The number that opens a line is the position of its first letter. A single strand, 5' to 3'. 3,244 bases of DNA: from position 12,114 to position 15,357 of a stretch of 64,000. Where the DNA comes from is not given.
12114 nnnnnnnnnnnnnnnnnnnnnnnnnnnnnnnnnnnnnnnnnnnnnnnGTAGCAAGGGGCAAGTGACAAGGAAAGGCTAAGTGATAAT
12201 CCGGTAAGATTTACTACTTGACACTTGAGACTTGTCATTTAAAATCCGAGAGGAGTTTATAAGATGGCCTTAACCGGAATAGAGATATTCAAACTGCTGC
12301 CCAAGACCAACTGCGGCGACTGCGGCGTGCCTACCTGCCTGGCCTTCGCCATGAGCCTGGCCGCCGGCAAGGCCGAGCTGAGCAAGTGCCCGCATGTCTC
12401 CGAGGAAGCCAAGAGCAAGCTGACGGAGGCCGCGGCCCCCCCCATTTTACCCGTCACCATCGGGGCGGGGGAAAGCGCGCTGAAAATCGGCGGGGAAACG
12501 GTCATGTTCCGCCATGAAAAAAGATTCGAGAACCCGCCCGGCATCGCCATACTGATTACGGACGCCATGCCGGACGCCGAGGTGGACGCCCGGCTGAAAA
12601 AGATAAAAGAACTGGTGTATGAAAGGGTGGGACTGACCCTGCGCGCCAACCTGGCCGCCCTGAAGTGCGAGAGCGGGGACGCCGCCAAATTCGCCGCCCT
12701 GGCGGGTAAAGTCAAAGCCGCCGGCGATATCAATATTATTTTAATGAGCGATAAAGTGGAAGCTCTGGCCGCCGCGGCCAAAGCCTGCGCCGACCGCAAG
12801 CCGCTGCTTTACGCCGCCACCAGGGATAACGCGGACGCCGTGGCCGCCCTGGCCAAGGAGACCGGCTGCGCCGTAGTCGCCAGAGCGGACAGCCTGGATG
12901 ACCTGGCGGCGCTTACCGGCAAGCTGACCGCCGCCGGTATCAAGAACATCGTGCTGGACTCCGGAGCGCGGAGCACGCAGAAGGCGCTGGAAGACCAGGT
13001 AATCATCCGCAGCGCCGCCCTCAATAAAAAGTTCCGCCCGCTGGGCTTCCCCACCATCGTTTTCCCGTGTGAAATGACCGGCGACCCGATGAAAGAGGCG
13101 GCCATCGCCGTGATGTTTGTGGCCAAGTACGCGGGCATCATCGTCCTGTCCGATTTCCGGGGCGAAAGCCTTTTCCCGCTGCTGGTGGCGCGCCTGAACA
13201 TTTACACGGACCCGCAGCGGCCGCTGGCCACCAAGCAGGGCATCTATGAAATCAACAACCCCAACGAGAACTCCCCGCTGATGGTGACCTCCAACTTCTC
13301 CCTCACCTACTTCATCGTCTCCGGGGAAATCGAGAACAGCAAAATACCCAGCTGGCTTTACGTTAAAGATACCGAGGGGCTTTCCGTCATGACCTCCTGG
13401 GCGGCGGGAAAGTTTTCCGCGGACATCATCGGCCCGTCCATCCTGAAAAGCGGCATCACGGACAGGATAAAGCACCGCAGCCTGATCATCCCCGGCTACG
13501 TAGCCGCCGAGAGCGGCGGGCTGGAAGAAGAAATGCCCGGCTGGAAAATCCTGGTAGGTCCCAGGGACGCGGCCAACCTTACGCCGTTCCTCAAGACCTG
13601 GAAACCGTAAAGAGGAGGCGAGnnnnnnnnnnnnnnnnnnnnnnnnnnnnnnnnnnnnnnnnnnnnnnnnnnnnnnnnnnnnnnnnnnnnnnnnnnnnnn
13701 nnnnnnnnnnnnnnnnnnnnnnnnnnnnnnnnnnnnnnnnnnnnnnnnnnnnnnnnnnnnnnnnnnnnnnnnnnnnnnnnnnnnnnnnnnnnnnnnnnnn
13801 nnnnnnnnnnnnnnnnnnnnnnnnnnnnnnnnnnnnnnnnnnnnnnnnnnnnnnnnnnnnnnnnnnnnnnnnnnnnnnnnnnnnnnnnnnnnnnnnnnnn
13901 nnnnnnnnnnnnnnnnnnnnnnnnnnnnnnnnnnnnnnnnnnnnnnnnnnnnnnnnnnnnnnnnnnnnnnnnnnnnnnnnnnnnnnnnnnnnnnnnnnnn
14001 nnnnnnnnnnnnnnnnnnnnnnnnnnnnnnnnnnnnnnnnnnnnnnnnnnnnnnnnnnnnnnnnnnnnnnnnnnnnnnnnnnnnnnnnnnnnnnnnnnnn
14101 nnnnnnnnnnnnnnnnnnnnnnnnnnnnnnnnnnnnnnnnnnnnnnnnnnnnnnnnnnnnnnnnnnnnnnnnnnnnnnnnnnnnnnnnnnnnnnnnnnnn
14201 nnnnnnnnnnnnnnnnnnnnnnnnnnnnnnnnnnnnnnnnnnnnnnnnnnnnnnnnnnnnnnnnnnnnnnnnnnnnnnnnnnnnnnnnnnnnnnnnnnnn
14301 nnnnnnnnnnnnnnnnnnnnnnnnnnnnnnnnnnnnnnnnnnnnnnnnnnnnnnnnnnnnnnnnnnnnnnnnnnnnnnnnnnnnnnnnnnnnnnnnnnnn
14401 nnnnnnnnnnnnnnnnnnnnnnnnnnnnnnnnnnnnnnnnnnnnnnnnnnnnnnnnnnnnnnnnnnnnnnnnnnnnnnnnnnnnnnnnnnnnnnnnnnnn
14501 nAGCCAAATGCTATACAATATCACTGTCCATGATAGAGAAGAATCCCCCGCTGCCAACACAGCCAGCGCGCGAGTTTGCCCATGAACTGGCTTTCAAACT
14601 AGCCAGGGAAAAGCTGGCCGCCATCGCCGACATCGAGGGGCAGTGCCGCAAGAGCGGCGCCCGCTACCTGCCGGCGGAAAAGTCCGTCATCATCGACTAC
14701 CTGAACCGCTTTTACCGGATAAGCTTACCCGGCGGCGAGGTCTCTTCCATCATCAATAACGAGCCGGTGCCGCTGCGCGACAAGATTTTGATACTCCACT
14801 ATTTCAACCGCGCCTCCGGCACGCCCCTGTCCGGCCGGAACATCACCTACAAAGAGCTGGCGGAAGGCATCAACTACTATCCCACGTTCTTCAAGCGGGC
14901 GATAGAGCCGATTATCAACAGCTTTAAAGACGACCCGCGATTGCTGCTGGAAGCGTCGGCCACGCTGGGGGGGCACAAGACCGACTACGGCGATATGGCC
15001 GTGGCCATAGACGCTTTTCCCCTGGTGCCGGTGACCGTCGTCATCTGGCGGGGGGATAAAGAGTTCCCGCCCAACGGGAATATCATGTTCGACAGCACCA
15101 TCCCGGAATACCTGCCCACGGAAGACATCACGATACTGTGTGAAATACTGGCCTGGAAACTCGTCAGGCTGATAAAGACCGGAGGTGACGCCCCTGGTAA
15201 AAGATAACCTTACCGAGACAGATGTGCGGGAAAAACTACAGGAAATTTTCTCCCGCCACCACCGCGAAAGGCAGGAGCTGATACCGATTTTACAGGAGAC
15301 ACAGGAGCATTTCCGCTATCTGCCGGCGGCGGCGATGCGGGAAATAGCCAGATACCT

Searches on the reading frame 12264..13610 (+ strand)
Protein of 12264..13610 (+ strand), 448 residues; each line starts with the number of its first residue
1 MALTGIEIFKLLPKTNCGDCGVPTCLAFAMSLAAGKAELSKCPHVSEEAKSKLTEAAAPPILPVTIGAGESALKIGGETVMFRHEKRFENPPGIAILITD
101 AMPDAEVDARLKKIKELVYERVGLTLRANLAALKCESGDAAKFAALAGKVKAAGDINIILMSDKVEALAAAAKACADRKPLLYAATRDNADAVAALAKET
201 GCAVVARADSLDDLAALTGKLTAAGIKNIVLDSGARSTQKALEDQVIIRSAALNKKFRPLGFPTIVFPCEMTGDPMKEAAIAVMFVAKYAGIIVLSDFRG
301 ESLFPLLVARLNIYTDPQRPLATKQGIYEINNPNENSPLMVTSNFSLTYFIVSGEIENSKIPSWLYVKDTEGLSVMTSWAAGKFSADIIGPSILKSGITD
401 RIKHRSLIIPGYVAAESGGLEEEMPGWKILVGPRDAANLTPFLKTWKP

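Call 23: search_protein_families(library=pfam, proteins=[window:12264-13610:+])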
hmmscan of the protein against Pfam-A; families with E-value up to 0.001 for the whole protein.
window:12264-13610:+ (448 aa): 2 families
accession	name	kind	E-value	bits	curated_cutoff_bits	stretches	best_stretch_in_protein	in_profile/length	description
PF03599.22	CdhD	-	9.6e-97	324.6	24.8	1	64-439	2-383/387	CO dehydrogenase/acetyl-CoA synthase delta subunit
PF04060.18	FeS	-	2e-14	53.4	23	1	12-44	1-33/33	Putative Fe-S cluster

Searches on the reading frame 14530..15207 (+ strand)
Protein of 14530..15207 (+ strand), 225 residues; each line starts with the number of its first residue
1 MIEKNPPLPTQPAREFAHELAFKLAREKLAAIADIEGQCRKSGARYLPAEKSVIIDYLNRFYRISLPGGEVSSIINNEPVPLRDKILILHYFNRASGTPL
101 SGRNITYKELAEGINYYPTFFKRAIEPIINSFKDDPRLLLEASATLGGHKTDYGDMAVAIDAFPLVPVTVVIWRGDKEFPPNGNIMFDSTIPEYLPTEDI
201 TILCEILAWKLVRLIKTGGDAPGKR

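Call 24: search_protein_families(library=pfam, proteins=[window:14530-15207:+])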
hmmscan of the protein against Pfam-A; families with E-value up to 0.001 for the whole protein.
window:14530-15207:+ (225 aa): 1 family
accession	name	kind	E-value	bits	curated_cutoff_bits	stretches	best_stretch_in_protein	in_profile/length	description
PF12654.12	DUF3786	-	7.2e-49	166.1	27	1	35-208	2-174/176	Domain of unknown function (DUF3786)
